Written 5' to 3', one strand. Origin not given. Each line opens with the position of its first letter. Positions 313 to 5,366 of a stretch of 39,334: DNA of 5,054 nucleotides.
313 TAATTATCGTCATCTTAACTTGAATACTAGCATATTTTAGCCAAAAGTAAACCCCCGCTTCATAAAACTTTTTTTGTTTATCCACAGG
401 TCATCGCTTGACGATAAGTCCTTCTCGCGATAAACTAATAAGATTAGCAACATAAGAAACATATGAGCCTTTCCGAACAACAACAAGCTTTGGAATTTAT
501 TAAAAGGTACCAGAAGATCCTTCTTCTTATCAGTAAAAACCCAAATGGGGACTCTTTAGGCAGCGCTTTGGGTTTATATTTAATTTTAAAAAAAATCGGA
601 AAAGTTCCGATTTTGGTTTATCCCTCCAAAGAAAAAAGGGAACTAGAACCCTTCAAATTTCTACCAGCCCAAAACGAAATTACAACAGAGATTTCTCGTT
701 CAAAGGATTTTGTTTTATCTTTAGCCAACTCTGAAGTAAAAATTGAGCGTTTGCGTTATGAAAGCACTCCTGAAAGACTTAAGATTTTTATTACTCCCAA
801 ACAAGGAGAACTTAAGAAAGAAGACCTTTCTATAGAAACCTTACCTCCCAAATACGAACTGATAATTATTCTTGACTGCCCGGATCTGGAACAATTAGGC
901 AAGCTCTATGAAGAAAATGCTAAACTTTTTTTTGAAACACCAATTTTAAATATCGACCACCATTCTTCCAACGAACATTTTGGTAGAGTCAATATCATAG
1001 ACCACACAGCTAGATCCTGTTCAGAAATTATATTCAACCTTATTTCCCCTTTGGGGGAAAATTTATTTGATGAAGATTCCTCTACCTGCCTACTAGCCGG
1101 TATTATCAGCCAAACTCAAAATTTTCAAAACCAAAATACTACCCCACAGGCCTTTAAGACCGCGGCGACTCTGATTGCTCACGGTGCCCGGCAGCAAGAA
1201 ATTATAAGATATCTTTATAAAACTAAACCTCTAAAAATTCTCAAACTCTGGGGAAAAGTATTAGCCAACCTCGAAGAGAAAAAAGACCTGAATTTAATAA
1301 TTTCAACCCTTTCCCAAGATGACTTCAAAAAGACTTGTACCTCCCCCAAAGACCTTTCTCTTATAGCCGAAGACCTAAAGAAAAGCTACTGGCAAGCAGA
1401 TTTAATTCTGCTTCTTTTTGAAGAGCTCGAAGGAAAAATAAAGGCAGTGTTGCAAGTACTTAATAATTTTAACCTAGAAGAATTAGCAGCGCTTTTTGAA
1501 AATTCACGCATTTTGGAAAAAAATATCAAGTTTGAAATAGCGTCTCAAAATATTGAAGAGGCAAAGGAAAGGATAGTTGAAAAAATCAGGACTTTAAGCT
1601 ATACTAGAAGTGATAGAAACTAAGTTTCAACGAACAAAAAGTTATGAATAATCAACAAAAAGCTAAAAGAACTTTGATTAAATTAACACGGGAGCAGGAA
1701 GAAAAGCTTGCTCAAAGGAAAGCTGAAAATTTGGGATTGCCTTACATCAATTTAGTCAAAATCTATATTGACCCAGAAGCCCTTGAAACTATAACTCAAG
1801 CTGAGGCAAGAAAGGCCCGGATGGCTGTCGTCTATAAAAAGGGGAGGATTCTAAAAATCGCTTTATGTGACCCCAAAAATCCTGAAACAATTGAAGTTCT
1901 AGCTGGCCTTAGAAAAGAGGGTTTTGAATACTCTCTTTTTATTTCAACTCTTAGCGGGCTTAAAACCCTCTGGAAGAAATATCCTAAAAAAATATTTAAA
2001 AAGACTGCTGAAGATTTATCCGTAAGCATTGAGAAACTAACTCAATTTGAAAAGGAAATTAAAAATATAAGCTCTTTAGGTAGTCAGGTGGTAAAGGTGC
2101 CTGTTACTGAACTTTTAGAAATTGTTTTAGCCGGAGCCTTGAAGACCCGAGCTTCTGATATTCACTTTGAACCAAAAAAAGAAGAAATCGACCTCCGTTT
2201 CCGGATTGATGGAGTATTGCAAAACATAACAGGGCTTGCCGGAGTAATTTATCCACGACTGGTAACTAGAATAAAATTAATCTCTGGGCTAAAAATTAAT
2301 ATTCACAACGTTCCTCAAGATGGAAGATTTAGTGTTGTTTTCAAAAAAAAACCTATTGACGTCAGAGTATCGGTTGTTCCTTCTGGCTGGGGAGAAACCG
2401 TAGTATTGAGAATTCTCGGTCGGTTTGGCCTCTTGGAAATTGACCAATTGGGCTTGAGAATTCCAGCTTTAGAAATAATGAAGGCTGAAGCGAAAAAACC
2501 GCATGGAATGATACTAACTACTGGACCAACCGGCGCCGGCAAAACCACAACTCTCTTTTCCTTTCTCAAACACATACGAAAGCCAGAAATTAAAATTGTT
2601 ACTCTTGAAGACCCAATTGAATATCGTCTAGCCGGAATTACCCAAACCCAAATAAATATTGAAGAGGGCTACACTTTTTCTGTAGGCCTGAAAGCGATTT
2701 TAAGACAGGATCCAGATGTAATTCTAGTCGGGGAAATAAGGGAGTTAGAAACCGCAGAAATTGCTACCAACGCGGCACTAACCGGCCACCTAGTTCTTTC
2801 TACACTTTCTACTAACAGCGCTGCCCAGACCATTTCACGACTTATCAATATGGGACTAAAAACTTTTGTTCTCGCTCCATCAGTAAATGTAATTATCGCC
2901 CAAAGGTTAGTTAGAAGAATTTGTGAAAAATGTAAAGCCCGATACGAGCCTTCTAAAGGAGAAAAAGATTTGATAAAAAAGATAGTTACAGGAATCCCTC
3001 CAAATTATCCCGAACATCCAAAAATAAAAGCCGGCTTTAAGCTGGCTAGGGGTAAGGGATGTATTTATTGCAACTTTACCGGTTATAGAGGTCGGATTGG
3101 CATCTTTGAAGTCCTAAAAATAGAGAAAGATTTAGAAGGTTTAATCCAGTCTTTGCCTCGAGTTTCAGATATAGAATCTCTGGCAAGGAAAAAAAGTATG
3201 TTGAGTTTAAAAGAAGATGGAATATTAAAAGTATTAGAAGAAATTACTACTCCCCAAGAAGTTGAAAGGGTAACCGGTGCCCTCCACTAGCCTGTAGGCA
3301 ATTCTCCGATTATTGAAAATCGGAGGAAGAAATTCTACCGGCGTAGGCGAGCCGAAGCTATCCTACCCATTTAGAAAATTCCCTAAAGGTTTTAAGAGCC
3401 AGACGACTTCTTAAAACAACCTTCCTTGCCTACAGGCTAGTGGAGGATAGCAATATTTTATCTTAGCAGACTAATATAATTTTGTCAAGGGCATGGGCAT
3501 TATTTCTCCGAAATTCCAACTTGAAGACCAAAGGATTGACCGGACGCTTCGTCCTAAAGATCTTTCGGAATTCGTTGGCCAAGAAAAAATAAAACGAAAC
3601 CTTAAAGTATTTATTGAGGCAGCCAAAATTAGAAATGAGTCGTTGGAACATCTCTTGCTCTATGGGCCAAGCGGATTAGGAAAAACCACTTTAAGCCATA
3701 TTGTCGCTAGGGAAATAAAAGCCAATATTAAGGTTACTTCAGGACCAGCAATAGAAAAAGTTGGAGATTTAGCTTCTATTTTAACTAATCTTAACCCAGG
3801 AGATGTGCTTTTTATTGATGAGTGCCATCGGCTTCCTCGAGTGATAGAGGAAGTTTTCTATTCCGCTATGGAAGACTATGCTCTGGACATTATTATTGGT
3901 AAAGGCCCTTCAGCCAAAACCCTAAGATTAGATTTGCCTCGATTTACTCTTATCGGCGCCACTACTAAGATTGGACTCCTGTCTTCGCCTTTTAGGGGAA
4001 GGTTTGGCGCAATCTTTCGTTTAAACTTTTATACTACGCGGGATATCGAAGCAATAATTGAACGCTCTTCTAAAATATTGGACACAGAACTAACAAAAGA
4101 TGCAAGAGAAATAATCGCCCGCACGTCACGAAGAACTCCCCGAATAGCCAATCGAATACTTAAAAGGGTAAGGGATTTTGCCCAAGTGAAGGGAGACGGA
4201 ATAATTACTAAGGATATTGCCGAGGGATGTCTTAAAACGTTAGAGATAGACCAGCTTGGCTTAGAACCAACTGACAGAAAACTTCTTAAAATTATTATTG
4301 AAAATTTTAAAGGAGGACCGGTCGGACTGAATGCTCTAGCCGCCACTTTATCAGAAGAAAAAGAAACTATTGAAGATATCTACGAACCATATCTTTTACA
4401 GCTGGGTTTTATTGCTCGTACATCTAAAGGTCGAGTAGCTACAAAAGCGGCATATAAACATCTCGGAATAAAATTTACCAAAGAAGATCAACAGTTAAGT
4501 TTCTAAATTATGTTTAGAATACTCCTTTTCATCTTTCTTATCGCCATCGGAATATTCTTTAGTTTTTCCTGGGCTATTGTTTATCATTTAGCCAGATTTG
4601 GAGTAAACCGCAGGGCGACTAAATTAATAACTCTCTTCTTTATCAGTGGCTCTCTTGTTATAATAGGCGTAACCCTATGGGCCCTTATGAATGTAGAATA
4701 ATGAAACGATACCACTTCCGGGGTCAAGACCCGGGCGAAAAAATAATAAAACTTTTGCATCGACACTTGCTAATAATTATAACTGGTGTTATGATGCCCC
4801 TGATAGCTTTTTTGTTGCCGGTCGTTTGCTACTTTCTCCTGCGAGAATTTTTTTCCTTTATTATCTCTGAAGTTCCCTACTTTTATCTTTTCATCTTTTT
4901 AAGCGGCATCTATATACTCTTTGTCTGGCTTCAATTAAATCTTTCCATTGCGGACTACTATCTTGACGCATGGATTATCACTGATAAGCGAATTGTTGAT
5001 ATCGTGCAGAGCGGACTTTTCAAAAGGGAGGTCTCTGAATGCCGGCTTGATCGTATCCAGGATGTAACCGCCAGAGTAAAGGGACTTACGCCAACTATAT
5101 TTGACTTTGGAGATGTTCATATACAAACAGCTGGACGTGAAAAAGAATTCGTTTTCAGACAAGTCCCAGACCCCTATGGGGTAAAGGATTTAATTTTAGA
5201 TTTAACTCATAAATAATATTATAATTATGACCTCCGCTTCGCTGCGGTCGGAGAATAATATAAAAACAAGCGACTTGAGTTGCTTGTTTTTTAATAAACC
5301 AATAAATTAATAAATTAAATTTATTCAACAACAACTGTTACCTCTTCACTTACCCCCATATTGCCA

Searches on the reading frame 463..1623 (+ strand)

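Call 7: search_protein_families(library=pfam, proteins=[window:463-1623:+], max_evalue=0.01)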
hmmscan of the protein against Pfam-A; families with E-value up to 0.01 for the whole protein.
window:463-1623:+ (386 aa): 1 family
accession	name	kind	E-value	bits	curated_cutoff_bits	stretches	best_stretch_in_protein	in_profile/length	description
PF01368.27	DHH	-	1.6e-14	54.7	28.1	1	18-214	1-125/125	DHH family, N-terminal domain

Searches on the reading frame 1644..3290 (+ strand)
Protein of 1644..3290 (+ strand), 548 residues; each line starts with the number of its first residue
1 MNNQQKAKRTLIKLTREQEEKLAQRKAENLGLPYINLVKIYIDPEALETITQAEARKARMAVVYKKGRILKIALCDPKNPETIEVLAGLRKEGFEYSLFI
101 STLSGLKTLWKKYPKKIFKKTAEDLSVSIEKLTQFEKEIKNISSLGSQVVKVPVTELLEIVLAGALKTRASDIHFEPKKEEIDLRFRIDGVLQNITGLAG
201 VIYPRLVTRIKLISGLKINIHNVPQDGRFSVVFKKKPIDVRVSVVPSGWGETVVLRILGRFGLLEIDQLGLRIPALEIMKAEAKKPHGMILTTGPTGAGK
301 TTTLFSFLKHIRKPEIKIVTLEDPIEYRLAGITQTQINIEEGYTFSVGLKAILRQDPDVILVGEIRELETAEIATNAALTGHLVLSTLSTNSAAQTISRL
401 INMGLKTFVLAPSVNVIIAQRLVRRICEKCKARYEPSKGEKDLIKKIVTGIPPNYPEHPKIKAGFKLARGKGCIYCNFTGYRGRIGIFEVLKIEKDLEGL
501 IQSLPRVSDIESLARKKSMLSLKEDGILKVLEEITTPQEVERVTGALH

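Call 7: search_protein_families(library=pfam, proteins=[window:1644-3290:+], max_evalue=0.01)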
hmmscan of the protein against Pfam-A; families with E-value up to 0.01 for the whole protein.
window:1644-3290:+ (548 aa): 3 families
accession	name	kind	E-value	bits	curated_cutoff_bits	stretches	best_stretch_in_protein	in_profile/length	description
PF00437.27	T2SSE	-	1.9e-114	382.6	24.9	1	152-542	6-370/370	Type II/IV secretion system protein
PF05157.20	MshEN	-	8e-07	29.4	23.1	1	30-109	1-79/90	MshEN domain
PF13173.12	AAA_14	-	0.00071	20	27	1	289-400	4-106/129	AAA domain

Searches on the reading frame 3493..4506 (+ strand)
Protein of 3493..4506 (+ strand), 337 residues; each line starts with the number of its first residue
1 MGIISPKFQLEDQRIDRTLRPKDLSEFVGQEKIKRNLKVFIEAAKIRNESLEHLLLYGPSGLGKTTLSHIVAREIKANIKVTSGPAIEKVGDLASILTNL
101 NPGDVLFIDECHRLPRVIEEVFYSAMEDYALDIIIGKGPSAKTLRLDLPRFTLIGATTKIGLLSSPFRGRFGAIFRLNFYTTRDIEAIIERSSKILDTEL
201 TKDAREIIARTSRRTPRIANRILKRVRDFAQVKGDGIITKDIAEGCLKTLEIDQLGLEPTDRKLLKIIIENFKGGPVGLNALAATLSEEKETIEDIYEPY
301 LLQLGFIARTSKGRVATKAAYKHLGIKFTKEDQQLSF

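Call 7: search_protein_families(library=pfam, proteins=[window:3493-4506:+], max_evalue=0.01)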
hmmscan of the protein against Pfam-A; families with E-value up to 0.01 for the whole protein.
window:3493-4506:+ (337 aa): 17 families
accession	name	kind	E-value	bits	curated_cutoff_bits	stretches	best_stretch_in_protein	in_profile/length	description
PF05496.18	RuvB_N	-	1.7e-74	249.3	27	1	19-177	1-159/159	Holliday junction DNA helicase RuvB P-loop domain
PF05491.19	RuvB_C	-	3.2e-28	97.9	24.7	1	255-324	2-71/72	RuvB C-terminal winged helix domain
PF17864.7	AAA_lid_4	-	4.3e-26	90.9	27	1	180-253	1-74/74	RuvB AAA lid domain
PF00004.35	AAA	-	3e-16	60.5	21.2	1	54-177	1-129/131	ATPase family associated with various cellular activities (AAA)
PF07728.20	AAA_5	-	4.4e-06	27.2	22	1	53-171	1-139/139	AAA domain (dynein-related subfamily)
PF13191.12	AAA_16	-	2.3e-05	25.4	32.6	1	27-87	2-61/167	AAA ATPase domain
PF00931.28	NB-ARC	-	0.00021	21.1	23.5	0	47-75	14-42/248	NB-ARC domain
PF06068.19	TIP49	-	0.00021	21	23.8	1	23-82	21-81/347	TIP49 P-loop domain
PF13173.12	AAA_14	-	0.00087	19.7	27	1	54-135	5-95/129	AAA domain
PF01078.27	Mg_chelatase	-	0.0015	18.4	20.3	0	23-71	1-42/207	Magnesium chelatase, subunit ChlI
PF05673.19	DUF815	-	0.0024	17.5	23.8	0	21-109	24-114/249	Protein of unknown function (DUF815)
PF00308.24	Bac_DnaA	-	0.0035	18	23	0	36-79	19-62/162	Bacterial DnaA ATPAse domain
PF00910.28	RNA_helicase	-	0.0045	17.9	21.5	1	55-115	2-62/105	RNA helicase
PF20720.3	nSTAND3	-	0.0059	16.7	27.2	0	42-110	9-73/155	Novel STAND NTPase 3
PF13401.12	AAA_22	-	0.0065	17.2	27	0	53-75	7-29/130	AAA domain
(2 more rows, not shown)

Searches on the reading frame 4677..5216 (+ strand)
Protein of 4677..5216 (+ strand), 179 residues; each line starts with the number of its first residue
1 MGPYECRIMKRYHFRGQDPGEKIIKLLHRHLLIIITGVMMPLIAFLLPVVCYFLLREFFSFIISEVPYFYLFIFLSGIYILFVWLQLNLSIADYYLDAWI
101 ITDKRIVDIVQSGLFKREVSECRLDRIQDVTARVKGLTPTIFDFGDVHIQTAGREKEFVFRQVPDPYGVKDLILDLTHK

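Call 7: search_protein_families(library=pfam, proteins=[window:4677-5216:+], max_evalue=0.01)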
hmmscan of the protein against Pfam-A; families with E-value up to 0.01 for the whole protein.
window:4677-5216:+ (179 aa): 1 family
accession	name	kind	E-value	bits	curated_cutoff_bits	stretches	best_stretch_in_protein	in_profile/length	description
PF03703.20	bPH_2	-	3e-10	40.6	22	1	99-173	6-78/78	Bacterial PH domain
